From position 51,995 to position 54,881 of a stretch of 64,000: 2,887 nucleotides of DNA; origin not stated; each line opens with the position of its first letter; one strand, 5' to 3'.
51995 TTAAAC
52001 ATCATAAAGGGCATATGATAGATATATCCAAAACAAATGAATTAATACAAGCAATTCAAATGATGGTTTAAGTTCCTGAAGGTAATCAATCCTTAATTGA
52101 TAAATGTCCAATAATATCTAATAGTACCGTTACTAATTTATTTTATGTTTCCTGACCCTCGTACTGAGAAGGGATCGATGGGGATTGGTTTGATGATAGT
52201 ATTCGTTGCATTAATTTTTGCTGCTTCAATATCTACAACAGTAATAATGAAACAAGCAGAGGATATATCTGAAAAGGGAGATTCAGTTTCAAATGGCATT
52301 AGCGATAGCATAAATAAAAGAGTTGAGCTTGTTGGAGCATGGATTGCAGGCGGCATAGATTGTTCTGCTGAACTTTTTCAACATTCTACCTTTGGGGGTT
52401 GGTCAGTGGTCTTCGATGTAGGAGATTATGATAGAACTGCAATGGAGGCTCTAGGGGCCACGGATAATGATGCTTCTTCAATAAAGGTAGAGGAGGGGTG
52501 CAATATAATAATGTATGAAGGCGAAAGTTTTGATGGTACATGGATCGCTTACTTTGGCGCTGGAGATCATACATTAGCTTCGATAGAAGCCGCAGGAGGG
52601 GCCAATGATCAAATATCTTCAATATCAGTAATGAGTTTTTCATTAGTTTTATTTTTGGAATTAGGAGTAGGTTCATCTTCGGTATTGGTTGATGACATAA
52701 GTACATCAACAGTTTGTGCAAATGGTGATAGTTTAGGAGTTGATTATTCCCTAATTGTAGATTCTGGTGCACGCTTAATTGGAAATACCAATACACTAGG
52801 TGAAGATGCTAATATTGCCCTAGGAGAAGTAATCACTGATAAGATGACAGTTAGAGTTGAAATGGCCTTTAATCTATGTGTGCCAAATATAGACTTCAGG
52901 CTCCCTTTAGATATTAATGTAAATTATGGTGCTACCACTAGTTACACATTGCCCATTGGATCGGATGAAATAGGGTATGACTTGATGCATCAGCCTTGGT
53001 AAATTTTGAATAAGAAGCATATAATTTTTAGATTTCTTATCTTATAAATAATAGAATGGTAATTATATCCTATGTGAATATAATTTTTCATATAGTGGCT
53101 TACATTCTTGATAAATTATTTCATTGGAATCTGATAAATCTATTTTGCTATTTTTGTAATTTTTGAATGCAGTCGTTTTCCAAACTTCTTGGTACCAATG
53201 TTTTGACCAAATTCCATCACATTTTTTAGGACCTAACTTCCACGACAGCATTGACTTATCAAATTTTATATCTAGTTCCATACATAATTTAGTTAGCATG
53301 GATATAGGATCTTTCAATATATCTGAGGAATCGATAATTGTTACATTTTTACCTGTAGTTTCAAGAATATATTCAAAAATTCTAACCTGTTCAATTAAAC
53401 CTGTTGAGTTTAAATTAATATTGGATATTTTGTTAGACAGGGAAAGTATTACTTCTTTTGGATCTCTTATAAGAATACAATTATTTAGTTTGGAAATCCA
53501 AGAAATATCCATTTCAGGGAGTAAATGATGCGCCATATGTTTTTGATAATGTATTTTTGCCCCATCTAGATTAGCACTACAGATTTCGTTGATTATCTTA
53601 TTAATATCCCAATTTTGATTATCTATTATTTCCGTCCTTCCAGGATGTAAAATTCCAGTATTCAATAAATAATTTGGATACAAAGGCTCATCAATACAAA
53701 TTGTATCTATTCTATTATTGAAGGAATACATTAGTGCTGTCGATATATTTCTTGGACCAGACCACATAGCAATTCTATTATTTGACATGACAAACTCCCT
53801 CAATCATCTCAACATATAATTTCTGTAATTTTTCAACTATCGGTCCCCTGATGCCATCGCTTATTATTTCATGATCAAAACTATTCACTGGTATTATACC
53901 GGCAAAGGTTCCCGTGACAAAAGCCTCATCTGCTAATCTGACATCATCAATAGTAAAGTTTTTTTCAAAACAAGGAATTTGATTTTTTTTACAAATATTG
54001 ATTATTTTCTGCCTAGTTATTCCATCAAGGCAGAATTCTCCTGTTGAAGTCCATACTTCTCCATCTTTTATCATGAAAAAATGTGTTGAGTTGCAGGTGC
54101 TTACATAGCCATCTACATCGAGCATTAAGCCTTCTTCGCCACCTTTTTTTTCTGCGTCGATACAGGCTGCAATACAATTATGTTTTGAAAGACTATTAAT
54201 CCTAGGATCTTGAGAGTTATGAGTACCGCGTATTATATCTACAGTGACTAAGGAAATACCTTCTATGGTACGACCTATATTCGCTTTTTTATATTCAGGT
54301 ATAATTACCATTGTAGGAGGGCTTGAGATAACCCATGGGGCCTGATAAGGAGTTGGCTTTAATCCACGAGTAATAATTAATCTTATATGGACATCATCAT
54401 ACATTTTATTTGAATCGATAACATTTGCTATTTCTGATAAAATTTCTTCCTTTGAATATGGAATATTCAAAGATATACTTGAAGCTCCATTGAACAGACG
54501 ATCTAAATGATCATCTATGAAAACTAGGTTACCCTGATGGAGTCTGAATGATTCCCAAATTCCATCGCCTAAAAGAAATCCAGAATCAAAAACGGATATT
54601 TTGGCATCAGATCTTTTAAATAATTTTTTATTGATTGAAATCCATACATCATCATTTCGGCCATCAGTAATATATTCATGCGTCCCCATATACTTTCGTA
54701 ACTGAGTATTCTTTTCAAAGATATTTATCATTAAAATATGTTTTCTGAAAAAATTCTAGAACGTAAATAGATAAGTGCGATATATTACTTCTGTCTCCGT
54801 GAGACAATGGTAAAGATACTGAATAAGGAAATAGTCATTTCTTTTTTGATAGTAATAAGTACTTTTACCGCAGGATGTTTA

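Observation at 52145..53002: Archaellin/pilin-like protein with an embedded Ca-binding beta-gamma-crystallin domain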

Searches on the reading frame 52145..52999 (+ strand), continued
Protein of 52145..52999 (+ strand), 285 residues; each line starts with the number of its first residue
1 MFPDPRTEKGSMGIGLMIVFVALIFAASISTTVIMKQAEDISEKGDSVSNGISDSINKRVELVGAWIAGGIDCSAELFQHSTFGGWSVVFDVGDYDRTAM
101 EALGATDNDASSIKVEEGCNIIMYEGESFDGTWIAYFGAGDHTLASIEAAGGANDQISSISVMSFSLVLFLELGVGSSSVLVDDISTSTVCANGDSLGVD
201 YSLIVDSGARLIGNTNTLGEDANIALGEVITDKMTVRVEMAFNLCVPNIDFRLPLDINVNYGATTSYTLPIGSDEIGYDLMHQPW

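Call 29: search_protein_families(library=pfam, proteins=[L056:8797-9828:+, L056:9926-10549:+, L056:10581-11174:+, L056:11231-12046:+, L056:12012-12485:+, L056:12501-12974:+, L056:12967-13662:+, L056:13678-15423:+, L056:15436-17232:+, L056:17292-18287:+], max_evalue=0.01)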
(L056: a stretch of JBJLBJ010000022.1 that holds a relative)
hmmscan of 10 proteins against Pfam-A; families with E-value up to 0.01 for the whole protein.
L056:8797-9828:+ (344 aa): 2 families
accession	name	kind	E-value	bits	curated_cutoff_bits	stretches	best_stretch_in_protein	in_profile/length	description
PF04899.17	MbeD_MobD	-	0.0048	17.4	21.6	1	18-77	10-68/70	MbeD/MobD like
PF10633.15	NPCBM_assoc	-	0.0091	16.6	24.4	0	211-263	10-62/78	NPCBM-associated, NEW3 domain of alpha-galactosidase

L056:9926-10549:+ (208 aa): 1 family
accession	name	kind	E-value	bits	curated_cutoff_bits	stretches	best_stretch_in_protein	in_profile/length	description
PF01917.21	Arch_flagellin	-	1.3e-20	74.9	29.5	1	28-174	1-138/162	Archaebacterial flagellin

L056:10581-11174:+ (198 aa): 1 family
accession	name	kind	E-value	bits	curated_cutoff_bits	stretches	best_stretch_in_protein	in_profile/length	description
PF01917.21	Arch_flagellin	-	2.9e-18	67.1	29.5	1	18-162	1-138/162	Archaebacterial flagellin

L056:11231-12046:+ (272 aa): 0 families

L056:12012-12485:+ (158 aa): 0 families

L056:12501-12974:+ (158 aa): 1 family
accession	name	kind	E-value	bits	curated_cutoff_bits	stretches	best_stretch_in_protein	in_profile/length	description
PF01917.21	Arch_flagellin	-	2.1e-09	38.4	29.5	1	6-120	6-137/162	Archaebacterial flagellin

L056:12967-13662:+ (232 aa): 7 families
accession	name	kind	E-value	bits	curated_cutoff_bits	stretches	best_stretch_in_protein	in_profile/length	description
PF06745.19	ATPase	-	2.4e-12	47.2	26.6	1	25-202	15-204/231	KaiC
PF13401.12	AAA_22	-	7.8e-06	26.7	27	1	29-159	5-119/130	AAA domain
PF03266.21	NTPase_1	-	0.00018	21.8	23.9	1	33-180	3-149/168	NTPase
PF13481.12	AAA_25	-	0.00026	21.1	27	1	25-142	29-163/195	AAA domain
PF25199.1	nSTAND_NTPase5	-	0.00035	20.9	34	0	29-70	41-83/145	Novel STAND NTPase 5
PF20720.3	nSTAND3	-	0.00054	20.1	27.2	1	33-64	21-52/155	Novel STAND NTPase 3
PF13191.12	AAA_16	-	0.0096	16.9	32.6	0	30-165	25-141/167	AAA ATPase domain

L056:13678-15423:+ (582 aa): 3 families
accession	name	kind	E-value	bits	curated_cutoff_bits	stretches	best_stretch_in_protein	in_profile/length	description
PF00437.27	T2SSE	-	5.6e-35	121.1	24.9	1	189-435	4-255/370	Type II/IV secretion system protein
PF13401.12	AAA_22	-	6.2e-05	23.8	27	1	319-401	6-93/130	AAA domain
PF13555.12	AAA_29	-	0.0012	19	27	1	295-339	4-43/61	P-loop containing region of AAA domain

L056:15436-17232:+ (599 aa): 1 family
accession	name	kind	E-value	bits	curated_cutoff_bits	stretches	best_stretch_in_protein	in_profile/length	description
PF00482.28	T2SSF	-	2e-09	37.9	25.2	1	109-218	19-123/125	Type II secretion system (T2SS), protein F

L056:17292-18287:+ (332 aa): 1 family
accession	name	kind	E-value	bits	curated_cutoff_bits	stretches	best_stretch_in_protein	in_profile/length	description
PF06847.16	Arc_PepC_II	-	4.2e-07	30.9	29.9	1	234-322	5-92/93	Archaeal Peptidase A24 C-terminus Type II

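Call 39: search_protein_representatives(alignment_id=A1)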
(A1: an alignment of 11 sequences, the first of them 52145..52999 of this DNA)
Query: 11 sequences, 283 profile positions. Proteins with E-value up to 0.001 (for the whole library): 3089; up to 1e-10: 714; up to 1e-30: 38. The best 150 are listed.
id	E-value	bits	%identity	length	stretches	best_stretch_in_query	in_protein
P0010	7.0e-135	465.1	-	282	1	5-283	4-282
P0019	2.9e-97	341.6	-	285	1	7-283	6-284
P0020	4.8e-92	324.5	-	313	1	4-282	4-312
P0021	1.1e-56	208.5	-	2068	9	56-164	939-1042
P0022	5.1e-48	180.1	-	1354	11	72-160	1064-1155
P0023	3.5e-47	177.3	-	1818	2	71-170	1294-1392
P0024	3.1e-45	170.9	-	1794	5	72-161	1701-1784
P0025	3.1e-45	170.9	-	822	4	72-161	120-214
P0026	4.0e-44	167.3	-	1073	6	73-165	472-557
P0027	4.1e-43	164.0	-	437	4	71-162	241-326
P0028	5.8e-43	163.5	-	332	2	64-162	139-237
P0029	5.7e-42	160.2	-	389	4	69-162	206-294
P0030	3.6e-41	157.6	-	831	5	73-141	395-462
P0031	4.6e-41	157.3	-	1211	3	65-166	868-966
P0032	3.4e-40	154.4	-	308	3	76-160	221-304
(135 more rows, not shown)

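Call 40: search_protein_families(library=pfam, proteins=[L023:6937-7710:+, L019:10034-10927:+], max_evalue=0.1)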
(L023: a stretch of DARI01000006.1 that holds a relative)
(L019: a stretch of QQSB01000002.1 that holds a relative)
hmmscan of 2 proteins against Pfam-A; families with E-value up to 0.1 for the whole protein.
L023:6937-7710:+ (258 aa): 1 family
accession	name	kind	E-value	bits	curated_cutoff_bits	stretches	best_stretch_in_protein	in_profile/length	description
PF01917.21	Arch_flagellin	-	4.6e-13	50.3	29.5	1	16-65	1-50/162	Archaebacterial flagellin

L019:10034-10927:+ (298 aa): 2 families
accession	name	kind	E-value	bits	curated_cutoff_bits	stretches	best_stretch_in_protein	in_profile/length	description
PF01917.21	Arch_flagellin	-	1.5e-10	42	29.5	1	1-57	8-64/162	Archaebacterial flagellin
PF20153.4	DUF6535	-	0.021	15.2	23.9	1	7-45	30-68/177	Family of unknown function (DUF6535)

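Call 61: list_cluster_members(proteins=[P0021, P0023, P0025, P0027, P0028, P0029, P0032, P0018])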
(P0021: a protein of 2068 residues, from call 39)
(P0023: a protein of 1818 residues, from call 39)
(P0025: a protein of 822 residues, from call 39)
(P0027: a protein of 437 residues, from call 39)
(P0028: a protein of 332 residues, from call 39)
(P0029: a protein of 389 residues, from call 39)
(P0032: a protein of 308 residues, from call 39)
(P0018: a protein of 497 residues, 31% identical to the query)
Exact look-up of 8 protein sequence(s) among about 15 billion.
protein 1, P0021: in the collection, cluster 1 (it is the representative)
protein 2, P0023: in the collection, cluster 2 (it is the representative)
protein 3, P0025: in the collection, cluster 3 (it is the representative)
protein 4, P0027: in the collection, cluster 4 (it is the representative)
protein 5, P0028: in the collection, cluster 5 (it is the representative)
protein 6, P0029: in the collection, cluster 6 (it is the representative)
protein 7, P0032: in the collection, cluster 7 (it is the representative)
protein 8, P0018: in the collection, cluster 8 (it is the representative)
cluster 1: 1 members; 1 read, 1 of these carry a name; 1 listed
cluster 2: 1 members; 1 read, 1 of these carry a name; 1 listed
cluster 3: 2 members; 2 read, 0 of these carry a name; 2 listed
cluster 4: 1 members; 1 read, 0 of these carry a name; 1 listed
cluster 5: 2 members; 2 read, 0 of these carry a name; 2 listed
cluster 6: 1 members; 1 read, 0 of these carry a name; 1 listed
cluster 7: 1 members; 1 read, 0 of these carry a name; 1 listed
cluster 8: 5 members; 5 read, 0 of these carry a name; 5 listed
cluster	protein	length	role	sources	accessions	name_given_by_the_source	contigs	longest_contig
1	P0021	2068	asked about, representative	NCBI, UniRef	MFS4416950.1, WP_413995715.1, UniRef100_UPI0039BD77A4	beta/gamma crystallin-related protein [Maribacter sp. 2307ULW6-5] | beta/gamma crystallin-related protein n=1 Tax=Maribacter sp. 2307ULW6-5 TaxID=3386275 ...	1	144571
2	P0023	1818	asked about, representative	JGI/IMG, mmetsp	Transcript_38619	Transcript_38619/g.75985 ORF Transcript_38619/g.75985 Transcript_38619/m.75985 ...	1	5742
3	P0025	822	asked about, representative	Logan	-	-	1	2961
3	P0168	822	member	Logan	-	-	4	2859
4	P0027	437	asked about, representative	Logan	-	-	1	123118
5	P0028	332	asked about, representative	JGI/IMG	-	-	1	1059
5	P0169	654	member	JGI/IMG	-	-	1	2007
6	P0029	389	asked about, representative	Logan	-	-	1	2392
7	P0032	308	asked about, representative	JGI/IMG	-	-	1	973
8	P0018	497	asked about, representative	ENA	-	-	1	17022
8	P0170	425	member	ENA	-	-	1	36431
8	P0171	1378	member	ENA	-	-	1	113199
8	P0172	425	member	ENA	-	-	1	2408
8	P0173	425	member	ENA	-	-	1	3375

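Call 69: predict_structure(alignment_id=A3)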
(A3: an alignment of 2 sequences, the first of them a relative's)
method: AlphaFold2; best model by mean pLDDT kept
length: 254 residues; sequences in the alignment: 2
mean_pLDDT: 41.7   pTM: 0.30
mean pLDDT of the five models: 41.7, 38.2, 37.0, 35.9, 35.7
residues with pLDDT >= 90: 0; 70-90: 0; 50-70: 47; < 50: 207
segments of 3 or more residues with pLDDT < 50: 1-19, 29-85, 100-104, 118-120, 122-129, 136-158, 160-202, 206-208, 214-229, 231-254
pLDDT, mean of each block of 10 residues (from residue 1): 37 46 51 39 33 27 26 34 48 56 53 54 47 51 45 47 41 29 33 32 49 46 45 43 36 33
secondary structure, 60 per line:
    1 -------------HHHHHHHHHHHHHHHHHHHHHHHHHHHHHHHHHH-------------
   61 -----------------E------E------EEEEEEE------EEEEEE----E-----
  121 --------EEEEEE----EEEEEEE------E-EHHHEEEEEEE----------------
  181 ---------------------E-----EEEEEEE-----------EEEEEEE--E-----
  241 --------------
elements in order: H14-47 E92-98 E105-110 E129-134 E139-145 E158-164 E208-214 E226-232

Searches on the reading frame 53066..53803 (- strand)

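Call 40: search_protein_families(library=pfam, proteins=[window:53066-53803:-], max_evalue=0.1)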
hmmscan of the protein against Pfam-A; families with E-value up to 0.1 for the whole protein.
window:53066-53803:- (246 aa): 1 family
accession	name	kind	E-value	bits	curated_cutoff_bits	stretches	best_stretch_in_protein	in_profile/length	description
PF19798.5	Sulfotransfer_5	-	1.2e-50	172.5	23.2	1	10-223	2-206/226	Sulfotransferase domain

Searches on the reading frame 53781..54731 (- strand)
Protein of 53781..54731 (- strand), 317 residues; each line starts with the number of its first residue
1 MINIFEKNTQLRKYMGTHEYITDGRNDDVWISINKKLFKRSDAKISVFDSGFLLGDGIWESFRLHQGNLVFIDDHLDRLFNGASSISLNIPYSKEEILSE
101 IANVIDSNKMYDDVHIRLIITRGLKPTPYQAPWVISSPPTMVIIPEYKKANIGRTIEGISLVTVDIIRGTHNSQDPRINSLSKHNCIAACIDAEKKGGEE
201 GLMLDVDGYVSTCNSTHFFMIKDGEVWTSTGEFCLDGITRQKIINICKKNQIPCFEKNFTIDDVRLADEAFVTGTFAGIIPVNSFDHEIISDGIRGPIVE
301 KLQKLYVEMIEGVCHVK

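Call 40: search_protein_families(library=pfam, proteins=[window:53781-54731:-], max_evalue=0.1)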
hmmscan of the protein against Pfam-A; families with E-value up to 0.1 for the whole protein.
window:53781-54731:- (317 aa): 1 family
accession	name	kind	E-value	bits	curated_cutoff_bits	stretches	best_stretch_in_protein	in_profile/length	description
PF01063.24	Aminotran_4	-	1.6e-41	143.1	28.5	1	57-284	1-222/223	Amino-transferase class IV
